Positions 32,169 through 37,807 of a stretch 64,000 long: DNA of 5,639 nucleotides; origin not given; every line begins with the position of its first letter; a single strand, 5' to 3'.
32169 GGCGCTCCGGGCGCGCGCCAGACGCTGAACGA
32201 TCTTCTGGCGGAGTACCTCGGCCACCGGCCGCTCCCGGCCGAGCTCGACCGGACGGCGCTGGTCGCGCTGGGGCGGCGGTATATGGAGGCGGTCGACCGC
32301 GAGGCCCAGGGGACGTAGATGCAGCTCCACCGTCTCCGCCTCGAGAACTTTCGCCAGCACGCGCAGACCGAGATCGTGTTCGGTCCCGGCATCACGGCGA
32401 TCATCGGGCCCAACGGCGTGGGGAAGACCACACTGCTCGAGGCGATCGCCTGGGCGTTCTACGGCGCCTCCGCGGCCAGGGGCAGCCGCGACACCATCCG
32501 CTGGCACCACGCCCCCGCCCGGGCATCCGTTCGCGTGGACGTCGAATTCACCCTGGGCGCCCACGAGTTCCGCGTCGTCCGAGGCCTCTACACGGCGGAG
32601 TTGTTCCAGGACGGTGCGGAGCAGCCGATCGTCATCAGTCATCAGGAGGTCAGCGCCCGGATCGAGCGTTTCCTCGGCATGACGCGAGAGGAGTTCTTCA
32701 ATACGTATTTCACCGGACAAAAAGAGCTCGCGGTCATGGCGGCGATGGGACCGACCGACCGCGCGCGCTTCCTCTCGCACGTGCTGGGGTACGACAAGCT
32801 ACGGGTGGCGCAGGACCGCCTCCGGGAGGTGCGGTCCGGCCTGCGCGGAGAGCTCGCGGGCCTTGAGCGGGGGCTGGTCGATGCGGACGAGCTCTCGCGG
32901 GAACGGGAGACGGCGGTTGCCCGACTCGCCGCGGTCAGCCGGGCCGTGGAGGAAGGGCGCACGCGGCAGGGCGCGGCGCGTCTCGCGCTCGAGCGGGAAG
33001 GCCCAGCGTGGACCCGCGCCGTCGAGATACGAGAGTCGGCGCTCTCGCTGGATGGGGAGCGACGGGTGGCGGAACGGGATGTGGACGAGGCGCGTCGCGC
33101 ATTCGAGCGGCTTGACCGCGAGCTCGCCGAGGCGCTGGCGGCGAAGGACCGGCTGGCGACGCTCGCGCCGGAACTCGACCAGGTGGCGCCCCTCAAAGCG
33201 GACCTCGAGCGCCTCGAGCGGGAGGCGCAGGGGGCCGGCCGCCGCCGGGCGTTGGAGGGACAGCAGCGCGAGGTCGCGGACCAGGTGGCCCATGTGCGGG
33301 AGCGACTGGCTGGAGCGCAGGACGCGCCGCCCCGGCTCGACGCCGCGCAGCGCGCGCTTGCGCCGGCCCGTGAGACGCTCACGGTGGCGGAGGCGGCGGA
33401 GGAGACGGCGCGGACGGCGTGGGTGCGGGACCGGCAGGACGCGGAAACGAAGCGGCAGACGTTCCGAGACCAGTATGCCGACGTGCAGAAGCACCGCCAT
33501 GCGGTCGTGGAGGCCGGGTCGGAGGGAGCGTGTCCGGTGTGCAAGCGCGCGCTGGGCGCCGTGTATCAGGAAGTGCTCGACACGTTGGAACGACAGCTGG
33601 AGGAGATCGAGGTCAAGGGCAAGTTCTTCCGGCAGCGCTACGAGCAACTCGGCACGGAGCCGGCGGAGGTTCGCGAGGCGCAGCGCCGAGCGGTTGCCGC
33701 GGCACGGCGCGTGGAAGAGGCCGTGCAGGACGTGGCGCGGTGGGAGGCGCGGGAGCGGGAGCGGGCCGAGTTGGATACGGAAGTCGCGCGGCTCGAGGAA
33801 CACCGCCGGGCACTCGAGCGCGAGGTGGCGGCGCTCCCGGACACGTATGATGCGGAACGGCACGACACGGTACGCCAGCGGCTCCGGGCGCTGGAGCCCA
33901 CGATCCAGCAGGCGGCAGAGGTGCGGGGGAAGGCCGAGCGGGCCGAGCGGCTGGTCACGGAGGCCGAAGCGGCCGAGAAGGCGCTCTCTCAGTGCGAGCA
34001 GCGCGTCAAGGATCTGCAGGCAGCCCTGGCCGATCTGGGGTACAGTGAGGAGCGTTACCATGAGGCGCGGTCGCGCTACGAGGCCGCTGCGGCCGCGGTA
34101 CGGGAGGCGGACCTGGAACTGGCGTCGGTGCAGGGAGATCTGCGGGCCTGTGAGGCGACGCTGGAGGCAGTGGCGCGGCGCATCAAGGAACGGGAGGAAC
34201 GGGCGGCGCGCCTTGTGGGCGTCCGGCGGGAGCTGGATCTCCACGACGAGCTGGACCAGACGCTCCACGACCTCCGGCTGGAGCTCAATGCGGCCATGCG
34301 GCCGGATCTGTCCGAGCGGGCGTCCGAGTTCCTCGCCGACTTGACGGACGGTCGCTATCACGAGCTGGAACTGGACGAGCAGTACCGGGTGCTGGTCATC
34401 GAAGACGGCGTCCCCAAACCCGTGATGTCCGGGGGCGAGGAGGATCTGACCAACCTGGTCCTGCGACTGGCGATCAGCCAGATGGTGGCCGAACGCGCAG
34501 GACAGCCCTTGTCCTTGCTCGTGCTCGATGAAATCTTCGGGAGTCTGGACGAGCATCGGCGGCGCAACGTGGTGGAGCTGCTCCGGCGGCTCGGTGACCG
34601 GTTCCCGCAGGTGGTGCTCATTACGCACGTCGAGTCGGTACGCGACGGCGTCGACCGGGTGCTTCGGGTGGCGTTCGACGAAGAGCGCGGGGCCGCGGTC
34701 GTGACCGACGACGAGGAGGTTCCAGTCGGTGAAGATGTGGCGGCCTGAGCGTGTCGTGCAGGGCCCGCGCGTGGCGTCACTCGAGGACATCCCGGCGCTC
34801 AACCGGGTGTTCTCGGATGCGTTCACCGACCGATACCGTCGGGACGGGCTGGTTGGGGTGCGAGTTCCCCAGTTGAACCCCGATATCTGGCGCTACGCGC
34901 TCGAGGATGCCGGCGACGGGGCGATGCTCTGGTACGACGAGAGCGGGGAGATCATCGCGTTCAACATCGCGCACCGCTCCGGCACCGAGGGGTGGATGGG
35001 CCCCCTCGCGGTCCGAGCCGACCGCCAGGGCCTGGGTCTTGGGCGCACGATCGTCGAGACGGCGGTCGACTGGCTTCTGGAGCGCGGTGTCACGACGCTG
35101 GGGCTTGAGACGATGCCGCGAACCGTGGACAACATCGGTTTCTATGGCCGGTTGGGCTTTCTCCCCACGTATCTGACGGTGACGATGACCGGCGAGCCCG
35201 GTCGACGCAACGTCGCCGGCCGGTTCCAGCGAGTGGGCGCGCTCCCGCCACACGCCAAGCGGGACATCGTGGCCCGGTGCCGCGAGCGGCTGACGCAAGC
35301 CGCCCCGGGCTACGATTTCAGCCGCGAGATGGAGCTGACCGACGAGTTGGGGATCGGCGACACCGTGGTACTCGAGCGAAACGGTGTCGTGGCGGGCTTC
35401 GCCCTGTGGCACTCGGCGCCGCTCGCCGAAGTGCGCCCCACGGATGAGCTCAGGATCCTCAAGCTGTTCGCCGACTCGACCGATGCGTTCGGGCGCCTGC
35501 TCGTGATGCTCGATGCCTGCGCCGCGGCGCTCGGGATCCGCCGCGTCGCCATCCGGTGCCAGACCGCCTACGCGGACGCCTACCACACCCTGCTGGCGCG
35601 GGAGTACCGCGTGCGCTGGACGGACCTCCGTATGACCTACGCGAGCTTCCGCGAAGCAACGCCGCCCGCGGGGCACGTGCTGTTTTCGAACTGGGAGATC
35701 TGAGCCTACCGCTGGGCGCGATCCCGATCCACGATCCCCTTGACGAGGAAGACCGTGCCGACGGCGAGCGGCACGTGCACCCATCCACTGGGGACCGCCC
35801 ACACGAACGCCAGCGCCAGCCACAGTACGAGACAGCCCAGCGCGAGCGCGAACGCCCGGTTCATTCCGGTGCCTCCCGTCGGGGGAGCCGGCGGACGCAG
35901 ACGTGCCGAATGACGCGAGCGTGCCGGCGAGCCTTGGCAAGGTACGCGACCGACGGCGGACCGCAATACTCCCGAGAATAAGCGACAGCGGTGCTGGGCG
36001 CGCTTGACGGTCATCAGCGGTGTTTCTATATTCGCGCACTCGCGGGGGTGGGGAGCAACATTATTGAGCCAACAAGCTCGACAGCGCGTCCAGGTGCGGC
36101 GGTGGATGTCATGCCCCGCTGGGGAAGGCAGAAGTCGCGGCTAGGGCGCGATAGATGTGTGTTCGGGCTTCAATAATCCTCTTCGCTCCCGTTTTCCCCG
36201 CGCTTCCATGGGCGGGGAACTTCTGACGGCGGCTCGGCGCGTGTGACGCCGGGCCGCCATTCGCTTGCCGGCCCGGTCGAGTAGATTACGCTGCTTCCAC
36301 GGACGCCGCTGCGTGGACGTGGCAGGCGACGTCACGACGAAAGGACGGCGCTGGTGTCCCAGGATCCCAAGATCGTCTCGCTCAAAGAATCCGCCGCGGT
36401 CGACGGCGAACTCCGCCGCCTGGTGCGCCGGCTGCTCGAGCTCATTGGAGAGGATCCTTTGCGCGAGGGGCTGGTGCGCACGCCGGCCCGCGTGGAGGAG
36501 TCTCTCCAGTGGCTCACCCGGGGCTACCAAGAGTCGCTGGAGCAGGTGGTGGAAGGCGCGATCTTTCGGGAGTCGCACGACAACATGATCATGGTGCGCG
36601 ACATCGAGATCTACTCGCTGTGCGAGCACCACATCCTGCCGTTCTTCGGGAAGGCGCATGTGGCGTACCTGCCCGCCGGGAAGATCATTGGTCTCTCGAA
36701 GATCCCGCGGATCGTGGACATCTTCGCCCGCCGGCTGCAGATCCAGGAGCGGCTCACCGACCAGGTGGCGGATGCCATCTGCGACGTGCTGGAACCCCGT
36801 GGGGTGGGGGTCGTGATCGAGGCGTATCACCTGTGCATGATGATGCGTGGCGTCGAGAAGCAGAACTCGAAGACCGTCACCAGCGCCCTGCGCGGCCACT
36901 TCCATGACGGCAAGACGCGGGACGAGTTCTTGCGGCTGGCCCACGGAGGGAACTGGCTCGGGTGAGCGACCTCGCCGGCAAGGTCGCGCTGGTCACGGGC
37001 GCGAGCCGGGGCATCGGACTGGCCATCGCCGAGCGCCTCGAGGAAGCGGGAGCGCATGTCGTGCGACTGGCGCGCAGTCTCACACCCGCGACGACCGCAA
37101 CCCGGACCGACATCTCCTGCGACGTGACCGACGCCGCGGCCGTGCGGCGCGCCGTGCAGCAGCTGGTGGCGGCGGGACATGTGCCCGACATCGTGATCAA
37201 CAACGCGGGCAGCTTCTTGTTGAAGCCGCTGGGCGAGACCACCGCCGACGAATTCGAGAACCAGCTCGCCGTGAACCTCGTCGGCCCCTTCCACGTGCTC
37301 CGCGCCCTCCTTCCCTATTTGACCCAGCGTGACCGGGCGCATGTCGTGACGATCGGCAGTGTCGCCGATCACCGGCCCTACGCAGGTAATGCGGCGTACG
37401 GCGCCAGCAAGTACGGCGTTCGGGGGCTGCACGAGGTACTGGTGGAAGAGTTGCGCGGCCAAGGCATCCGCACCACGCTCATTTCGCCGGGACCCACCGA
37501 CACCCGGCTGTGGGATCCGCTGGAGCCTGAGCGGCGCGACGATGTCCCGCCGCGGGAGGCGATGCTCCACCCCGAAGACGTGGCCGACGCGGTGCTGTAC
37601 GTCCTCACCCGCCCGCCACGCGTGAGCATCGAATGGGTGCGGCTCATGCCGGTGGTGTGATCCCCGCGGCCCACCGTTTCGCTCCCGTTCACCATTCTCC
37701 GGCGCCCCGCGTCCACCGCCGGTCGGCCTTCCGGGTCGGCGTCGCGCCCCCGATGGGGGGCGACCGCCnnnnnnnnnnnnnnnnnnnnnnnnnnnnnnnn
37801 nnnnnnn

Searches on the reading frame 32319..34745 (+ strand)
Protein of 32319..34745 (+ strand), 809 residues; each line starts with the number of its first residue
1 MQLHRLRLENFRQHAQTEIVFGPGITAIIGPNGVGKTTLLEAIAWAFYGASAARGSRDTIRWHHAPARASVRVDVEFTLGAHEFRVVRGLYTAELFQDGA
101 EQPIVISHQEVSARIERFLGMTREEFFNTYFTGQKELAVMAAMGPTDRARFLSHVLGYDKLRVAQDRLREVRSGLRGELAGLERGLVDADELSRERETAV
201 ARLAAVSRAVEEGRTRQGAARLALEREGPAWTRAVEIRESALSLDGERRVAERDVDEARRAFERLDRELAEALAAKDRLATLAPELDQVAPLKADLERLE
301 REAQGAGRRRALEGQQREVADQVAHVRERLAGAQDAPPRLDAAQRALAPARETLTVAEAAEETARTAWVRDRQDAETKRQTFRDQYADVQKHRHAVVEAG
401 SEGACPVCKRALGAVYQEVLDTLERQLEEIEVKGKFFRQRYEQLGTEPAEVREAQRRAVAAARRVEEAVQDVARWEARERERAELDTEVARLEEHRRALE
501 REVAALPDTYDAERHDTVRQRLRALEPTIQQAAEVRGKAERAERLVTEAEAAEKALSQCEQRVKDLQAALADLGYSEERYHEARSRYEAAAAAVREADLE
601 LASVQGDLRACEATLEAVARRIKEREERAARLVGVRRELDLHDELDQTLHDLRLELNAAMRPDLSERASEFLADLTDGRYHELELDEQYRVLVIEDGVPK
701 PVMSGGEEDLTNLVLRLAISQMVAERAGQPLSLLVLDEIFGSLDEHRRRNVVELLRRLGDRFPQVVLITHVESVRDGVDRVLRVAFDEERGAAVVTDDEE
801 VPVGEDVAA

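Call 6: search_protein_families(library=pfam, proteins=[window:32319-34745:+], max_evalue=0.01)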
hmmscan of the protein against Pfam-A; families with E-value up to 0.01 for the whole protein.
window:32319-34745:+ (809 aa): 11 families
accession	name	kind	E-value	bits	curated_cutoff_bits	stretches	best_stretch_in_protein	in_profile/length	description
PF02463.25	SMC_N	-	1.9e-23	83.5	40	1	3-788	2-215/220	RecF/RecN/SMC N terminal domain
PF13476.12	AAA_23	-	8.9e-21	75.9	27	1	5-97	1-69/201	AAA domain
PF13304.12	AAA_21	-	2.9e-13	51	27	2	25-63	1-46/304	AAA domain, putative AbiEii toxin, Type IV TA system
PF13175.12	AAA_15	-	1.1e-11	45.4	32.1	1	1-47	1-47/374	AAA ATPase domain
PF13558.12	SbcC_Walker_B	-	1.8e-07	31.7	27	1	703-756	33-89/90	SbcC/RAD50-like, Walker B motif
PF13514.12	AAA_27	-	1.2e-06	28.7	22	1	1-132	1-124/206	AAA domain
PF13555.12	AAA_29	-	5.7e-06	26.4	27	1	3-51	1-50/61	P-loop containing region of AAA domain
PF00005.33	ABC_tran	-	1e-05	26.6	25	1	25-45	13-33/137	ABC transporter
PF13401.12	AAA_22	-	0.001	19.8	27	0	22-43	4-25/130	AAA domain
PF25199.1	nSTAND_NTPase5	-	0.0021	18.3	34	1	22-69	40-82/145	Novel STAND NTPase 5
PF00004.35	AAA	-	0.0025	18.7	21.2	0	28-47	3-22/131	ATPase family associated with various cellular activities (AAA)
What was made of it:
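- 32319..34748 (+): Rad50/SbcC-type ATPase gene. Pfam SMC_N, AAA_23 and SbcC_Walker_B (call 6).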

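Call 7: search_protein_families(library=ncbifam, proteins=[window:32319-34745:+], max_evalue=1)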
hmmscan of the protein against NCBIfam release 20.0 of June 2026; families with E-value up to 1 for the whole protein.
window:32319-34745:+ (809 aa): 109 families (the best 25 are shown)
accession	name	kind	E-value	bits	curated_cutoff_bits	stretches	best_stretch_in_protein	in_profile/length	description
NF003034.1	PRK03918.1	equivalog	1e-62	212.3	700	3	422-787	500-869/878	DNA double-strand break repair ATPase Rad50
NF041034.1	Rad50_Sulf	equivalog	3.5e-40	137.7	1000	3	478-785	543-858/872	DNA double-strand break repair ATPase Rad50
NF002244.0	PRK01156.1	equivalog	1.1e-36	126.4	847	2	1-184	1-187/895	DNA double-strand break repair ATPase Rad50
NF045487.1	ASRP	equivalog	6.3e-29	101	300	2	16-571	7-470/593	archaea-specific SMC-related protein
NF002572.0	PRK02224.1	equivalog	3.2e-28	98.5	1087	2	1-174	1-177/888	DNA double-strand break repair ATPase Rad50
TIGR00618.1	sbcc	subfamily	1.6e-27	95.9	478.5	2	1-322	1-337/1043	exonuclease subunit SbcC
NF041035.1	Rad50_Halo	equivalog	2.2e-25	89.2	1000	2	1-329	1-336/883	DNA double-strand break repair ATPase Rad50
TIGR00611.2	recf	equivalog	1.1e-22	80.7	172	2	3-76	1-75/339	DNA replication/repair protein RecF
TIGR02168.1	SMC_prok_B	equivalog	3.5e-20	71.4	567.35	4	3-47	2-47/1181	chromosome segregation protein SMC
NF045780.1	TrlF_fam_ATP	equivalog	7.4e-16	58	350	2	15-390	301-692/944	TrlF family AAA-like ATPase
TIGR02169.1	SMC_prok_A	equivalog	7.6e-16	57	729.4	4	4-57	3-56/1165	chromosome segregation protein SMC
NF041751.2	sbcc_Staph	equivalog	2.2e-12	45.8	920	3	28-88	32-93/1007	exonuclease subunit SbcC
NF010680.0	PRK14079.1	equivalog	3e-11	42.9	386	1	1-89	1-89/349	recombination protein F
NF041752.4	sbcc_Bac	equivalog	3.5e-10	38.5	1420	1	667-789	992-1118/1130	exonuclease subunit SbcC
NF041760.1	PtuA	equivalog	2.8e-09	36.4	500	1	2-44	51-93/524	retron Ec78 anti-phage system effector ATPase PtuA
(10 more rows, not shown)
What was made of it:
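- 32319..34748 (+): NCBIfam Rad50 PRK03918 at E 1e-62 (call 7).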

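Call 80: search_protein_families(library=padloc, proteins=[window:32319-34745:+], max_evalue=0.001)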
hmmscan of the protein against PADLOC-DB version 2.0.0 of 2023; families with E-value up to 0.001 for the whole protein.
window:32319-34745:+ (809 aa): 114 families (the best 25 are shown)
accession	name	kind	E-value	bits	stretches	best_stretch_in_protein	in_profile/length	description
PDLC03859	LmuB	-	4e-36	123.4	2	1-590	3-478/611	-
PDLC04135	mad3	-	5.1e-35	119.7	1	3-799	2-353/374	mads_3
PDLC02747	PbeC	-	1.9e-21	74.6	2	441-770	309-627/632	PbeC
PDLC02741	PbeC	-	1.6e-20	71.1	2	539-769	377-617/644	PbeC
PDLC02750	PbeC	-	5.8e-19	66.1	2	513-783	356-622/629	PbeC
PDLC02714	PbeC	-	7.9e-19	65.9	2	1-77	1-82/651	PbeC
PDLC02722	PbeC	-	1.3e-18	64.9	2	1-91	1-99/643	PbeC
PDLC02753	PbeC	-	3.4e-16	56.7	2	550-771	399-626/648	PbeC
PDLC02730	PbeC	-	9.1e-15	52.4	2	511-695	367-556/651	PbeC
PDLC02729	PbeC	-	2.3e-13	47.5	2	545-778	412-639/668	PbeC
PDLC02668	DndD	-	6.4e-13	46.5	1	1-59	1-66/659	DndD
PDLC03868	LmuB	-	1e-12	45.2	2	3-47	6-52/1035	-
PDLC03865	LmuB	-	1e-12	45.1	2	2-47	2-55/1007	-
PDLC00278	PtuA1|PtuA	-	1.2e-12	45.8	1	1-49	1-49/436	AAA ATPase domain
PDLC02980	AriA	-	2.1e-12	45.6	1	25-77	1-60/304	-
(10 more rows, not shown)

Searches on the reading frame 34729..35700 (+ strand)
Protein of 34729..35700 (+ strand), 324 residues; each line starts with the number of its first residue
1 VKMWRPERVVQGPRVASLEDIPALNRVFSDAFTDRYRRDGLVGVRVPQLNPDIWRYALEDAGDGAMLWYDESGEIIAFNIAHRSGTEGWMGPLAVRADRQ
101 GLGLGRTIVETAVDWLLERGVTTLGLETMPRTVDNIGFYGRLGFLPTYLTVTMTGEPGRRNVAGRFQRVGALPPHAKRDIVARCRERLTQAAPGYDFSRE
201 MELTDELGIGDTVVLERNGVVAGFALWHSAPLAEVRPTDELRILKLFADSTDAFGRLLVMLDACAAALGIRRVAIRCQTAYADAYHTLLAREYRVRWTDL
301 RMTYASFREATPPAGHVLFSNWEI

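Call 6: search_protein_families(library=pfam, proteins=[window:34729-35700:+], max_evalue=0.01)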
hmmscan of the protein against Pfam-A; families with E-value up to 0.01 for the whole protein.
window:34729-35700:+ (324 aa): 4 families
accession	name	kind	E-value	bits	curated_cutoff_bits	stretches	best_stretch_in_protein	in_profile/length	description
PF00583.31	Acetyltransf_1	-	4.5e-14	53.2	20.7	1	52-144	22-116/116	Acetyltransferase (GNAT) family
PF13508.13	Acetyltransf_7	-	5.3e-08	33.6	27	1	67-144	6-82/84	Acetyltransferase (GNAT) domain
PF13480.13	Acetyltransf_6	-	0.0016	19.1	22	1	16-124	26-132/143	Acetyltransferase (GNAT) domain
PF13673.13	Acetyltransf_10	-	0.009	16.4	23.6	0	48-147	16-110/128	Acetyltransferase (GNAT) domain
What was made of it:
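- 34729..35703 (+): GNAT acetyltransferase gene, last gene of the conserved block, overlapping the Rad50 3' end by 20 nt. Pfam Acetyltransf_1 at E 4.5e-14 (call 6).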

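Call 80: search_protein_families(library=padloc, proteins=[window:34729-35700:+], max_evalue=0.001)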
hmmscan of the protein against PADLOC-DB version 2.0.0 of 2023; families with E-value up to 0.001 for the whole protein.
window:34729-35700:+ (324 aa): 0 families

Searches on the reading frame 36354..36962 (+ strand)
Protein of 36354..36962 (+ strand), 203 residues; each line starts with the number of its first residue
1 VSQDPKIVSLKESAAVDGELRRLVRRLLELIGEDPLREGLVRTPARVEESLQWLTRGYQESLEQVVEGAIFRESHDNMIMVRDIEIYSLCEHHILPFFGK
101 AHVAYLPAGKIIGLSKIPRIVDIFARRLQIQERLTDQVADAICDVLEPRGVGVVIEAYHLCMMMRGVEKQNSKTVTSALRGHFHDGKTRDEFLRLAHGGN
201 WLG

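Call 74: search_protein_families(library=pfam, proteins=[window:36354-36962:+], max_evalue=0.0001)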
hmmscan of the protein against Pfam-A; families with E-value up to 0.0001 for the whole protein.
window:36354-36962:+ (203 aa): 1 family
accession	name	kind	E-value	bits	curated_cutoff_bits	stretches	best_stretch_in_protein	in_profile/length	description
PF01227.27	GTP_cyclohydroI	-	1.5e-73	246.5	27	1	22-196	3-178/179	GTP cyclohydrolase I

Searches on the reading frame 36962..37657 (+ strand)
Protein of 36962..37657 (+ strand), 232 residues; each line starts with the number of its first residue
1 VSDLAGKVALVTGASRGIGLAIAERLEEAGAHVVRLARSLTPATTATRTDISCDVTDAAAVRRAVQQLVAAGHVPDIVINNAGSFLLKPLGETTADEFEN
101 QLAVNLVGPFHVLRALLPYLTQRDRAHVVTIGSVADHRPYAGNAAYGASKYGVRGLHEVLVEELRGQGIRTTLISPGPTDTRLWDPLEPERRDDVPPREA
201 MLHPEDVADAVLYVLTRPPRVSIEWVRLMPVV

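Call 74: search_protein_families(library=pfam, proteins=[window:36962-37657:+], max_evalue=0.0001)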
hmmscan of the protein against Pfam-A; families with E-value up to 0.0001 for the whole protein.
window:36962-37657:+ (232 aa): 5 families
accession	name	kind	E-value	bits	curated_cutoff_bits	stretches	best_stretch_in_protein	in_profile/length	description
PF00106.31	adh_short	-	7.5e-44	150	26.6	1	7-189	1-192/195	short chain dehydrogenase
PF13561.12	adh_short_C2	-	4.3e-37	128.4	27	1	13-215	1-217/236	Enoyl-(Acyl carrier protein) reductase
PF23441.1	SDR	-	9.6e-13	48.5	27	1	30-185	46-200/258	SDR-like rossmann domain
PF08659.16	KR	-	1.2e-10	42.1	22.6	1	9-178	3-177/180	KR domain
PF01370.27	Epimerase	-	2.9e-09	37.1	20.9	1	9-133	1-115/240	NAD dependent epimerase/dehydratase family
